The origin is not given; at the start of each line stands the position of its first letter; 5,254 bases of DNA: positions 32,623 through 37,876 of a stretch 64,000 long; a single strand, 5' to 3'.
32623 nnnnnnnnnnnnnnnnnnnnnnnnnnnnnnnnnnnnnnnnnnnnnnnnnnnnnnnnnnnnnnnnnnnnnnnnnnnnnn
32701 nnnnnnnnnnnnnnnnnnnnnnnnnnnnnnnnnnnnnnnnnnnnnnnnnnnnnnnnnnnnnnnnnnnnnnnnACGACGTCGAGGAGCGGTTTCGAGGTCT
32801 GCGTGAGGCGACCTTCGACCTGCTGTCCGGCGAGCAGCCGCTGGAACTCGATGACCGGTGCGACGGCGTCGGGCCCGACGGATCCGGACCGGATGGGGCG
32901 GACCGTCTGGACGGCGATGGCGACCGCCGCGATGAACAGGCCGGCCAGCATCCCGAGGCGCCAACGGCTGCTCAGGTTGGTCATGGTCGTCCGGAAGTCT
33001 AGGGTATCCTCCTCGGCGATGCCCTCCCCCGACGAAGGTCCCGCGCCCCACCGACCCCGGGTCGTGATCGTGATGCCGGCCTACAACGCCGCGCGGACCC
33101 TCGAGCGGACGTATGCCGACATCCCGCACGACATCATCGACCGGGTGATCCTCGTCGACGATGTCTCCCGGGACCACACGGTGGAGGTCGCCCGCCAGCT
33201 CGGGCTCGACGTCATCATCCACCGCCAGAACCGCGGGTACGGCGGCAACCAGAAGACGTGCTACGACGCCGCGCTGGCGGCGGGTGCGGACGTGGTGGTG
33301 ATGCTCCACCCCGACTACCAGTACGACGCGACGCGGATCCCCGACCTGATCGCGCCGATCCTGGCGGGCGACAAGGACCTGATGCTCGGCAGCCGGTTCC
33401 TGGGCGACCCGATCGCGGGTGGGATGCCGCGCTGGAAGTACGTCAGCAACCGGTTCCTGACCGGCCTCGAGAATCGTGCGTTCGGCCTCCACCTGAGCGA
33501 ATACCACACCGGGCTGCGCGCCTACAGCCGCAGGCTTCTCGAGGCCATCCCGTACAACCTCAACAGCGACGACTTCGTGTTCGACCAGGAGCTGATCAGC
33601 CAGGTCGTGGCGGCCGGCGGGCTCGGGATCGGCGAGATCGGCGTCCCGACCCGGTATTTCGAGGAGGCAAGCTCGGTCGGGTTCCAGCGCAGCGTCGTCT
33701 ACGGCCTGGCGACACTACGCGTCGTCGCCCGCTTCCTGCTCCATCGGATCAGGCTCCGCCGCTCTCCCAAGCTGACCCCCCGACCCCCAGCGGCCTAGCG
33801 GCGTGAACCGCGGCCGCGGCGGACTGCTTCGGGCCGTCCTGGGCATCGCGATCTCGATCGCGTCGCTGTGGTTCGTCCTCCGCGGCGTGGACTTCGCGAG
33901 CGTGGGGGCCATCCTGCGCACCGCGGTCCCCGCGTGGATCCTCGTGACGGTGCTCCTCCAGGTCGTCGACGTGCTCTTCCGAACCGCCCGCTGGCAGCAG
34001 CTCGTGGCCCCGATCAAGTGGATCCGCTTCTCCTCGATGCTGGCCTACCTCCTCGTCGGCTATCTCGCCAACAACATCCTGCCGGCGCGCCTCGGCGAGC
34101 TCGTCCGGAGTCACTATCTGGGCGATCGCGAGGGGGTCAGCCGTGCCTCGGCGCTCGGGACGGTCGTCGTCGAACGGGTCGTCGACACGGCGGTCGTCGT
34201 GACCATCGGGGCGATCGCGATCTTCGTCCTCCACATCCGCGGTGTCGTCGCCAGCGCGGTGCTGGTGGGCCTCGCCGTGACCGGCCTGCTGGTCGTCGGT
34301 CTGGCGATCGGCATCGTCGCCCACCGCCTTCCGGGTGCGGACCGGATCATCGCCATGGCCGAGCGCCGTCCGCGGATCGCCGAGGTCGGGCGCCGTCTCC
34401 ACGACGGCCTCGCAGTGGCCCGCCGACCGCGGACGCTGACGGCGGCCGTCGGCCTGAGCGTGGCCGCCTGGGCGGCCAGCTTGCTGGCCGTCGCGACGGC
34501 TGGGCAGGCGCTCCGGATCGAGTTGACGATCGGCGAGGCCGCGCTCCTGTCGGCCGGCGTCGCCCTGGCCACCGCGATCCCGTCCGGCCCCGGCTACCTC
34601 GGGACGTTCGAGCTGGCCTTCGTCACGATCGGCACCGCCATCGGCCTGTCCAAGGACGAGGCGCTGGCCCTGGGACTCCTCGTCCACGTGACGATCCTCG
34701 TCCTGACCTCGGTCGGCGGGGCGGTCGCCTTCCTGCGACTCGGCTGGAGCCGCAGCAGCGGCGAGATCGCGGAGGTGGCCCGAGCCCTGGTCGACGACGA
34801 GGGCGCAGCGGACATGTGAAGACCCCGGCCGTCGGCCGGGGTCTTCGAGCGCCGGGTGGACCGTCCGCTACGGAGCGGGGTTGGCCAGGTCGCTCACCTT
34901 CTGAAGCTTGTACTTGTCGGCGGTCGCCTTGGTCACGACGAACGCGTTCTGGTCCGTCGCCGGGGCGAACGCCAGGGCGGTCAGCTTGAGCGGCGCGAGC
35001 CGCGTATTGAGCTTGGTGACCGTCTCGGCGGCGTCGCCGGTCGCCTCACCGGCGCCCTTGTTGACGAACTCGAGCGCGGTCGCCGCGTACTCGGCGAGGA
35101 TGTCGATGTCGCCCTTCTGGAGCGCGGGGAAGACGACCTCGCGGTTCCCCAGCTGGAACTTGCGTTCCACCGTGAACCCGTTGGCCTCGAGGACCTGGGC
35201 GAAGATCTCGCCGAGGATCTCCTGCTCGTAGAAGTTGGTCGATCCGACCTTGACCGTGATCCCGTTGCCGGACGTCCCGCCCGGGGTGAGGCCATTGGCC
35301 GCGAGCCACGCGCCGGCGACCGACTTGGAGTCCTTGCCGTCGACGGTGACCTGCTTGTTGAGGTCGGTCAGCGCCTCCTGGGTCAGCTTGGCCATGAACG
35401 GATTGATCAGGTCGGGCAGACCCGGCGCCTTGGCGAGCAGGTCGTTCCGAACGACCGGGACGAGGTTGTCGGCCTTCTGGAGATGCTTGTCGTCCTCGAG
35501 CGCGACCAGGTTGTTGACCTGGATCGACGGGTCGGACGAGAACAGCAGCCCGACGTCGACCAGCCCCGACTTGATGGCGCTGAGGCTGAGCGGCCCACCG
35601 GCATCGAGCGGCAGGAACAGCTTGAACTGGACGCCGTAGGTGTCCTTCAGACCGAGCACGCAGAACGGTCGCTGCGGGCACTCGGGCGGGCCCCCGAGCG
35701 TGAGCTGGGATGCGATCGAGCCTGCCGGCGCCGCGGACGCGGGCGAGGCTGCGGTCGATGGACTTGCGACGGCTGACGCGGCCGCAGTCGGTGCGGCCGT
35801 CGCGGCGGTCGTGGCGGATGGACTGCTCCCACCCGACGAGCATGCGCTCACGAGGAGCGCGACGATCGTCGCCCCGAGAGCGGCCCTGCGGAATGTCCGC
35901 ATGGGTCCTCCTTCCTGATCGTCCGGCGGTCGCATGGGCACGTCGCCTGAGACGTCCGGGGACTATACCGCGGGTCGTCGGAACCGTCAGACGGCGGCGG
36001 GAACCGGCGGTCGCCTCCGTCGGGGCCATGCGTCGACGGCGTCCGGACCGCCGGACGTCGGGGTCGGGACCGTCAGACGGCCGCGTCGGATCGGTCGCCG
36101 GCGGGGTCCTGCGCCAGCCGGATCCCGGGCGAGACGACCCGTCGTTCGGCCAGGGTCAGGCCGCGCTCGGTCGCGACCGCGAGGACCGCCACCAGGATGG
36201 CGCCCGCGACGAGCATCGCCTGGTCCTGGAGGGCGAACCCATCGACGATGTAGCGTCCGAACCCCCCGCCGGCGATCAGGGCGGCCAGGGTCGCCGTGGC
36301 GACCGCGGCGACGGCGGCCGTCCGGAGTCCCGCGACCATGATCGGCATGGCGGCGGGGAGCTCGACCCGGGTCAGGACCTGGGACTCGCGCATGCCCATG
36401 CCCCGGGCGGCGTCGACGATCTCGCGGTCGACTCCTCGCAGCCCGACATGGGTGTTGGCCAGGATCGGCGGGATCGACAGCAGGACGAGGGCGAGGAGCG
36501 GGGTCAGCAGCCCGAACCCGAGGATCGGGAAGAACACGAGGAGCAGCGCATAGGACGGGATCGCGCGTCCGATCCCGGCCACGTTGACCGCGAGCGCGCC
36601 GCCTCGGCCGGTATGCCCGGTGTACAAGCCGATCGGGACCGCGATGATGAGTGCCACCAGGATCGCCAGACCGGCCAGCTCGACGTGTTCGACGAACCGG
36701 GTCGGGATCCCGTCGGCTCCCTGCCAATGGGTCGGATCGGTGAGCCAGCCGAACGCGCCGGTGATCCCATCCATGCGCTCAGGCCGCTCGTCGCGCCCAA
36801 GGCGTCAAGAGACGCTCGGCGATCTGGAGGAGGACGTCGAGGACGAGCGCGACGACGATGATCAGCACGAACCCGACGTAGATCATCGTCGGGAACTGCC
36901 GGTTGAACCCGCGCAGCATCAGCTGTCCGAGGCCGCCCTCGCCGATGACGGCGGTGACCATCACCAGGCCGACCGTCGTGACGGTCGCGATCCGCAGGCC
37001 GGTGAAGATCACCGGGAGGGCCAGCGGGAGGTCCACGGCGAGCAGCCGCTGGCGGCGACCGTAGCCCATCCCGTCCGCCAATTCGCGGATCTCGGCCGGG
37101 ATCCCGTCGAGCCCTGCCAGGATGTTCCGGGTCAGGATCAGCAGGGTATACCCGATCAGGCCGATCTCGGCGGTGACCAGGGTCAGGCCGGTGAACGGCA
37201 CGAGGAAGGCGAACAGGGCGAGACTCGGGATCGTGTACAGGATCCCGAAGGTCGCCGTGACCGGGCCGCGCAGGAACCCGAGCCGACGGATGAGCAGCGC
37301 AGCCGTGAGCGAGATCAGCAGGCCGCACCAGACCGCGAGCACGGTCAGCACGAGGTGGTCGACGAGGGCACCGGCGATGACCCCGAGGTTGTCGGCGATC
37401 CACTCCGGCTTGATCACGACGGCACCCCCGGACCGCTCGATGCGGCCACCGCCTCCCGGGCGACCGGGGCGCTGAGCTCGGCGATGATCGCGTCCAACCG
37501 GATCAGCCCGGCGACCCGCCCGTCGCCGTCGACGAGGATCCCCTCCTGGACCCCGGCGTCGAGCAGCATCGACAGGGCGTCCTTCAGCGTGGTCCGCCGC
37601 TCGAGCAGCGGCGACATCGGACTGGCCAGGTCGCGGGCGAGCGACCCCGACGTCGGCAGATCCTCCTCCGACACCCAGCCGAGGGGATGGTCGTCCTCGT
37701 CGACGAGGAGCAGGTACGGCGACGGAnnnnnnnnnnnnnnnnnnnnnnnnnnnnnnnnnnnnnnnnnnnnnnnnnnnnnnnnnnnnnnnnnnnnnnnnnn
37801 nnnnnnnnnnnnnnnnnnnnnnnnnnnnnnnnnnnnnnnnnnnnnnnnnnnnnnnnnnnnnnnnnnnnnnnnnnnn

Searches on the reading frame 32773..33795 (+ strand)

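Call 26: search_protein_families(library=pfam, proteins=[window:32773-33795:+], max_evalue=0.0001)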
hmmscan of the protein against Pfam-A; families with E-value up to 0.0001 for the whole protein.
window:32773-33795:+ (341 aa): 1 family
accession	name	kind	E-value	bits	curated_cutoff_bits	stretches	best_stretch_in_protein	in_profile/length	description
PF00535.33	Glycos_transf_2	-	7.4e-19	68.7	23.3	1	99-258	2-166/168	Glycosyl transferase family 2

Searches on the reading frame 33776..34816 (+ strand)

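Call 26: search_protein_families(library=pfam, proteins=[window:33776-34816:+], max_evalue=0.0001)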
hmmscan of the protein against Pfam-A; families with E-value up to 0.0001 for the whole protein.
window:33776-34816:+ (347 aa): 1 family
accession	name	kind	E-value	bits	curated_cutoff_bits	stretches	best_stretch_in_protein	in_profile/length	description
PF03706.18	LPG_synthase_TM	-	3.1e-48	165.2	33.4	1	21-314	2-301/302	Lysylphosphatidylglycerol synthase TM region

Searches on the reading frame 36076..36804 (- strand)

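Call 26: search_protein_families(library=pfam, proteins=[window:36076-36804:-], max_evalue=0.0001)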
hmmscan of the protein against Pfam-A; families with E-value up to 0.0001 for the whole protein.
window:36076-36804:- (243 aa): 1 family
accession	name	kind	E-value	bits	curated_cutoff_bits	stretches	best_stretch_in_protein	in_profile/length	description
PF00528.27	BPD_transp_1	-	1.8e-23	83.7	26.4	1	55-223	1-182/184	Binding-protein-dependent transport system inner membrane component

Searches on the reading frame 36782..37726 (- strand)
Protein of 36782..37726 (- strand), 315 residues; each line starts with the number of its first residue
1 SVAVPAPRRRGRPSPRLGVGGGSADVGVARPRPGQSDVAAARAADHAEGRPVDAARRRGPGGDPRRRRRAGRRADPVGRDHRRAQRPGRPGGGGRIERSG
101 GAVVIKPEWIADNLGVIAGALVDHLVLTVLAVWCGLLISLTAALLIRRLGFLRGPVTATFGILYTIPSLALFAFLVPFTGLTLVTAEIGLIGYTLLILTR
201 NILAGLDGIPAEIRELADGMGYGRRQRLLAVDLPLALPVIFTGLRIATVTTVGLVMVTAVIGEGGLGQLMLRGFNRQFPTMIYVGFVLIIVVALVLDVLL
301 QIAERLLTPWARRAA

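Call 26: search_protein_families(library=pfam, proteins=[window:36782-37726:-], max_evalue=0.0001)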
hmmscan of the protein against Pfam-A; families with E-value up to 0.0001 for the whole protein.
window:36782-37726:- (315 aa): 1 family
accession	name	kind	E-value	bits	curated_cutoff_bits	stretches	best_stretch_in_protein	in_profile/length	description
PF00528.27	BPD_transp_1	-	4.4e-19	69.4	26.4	1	135-312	1-183/184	Binding-protein-dependent transport system inner membrane component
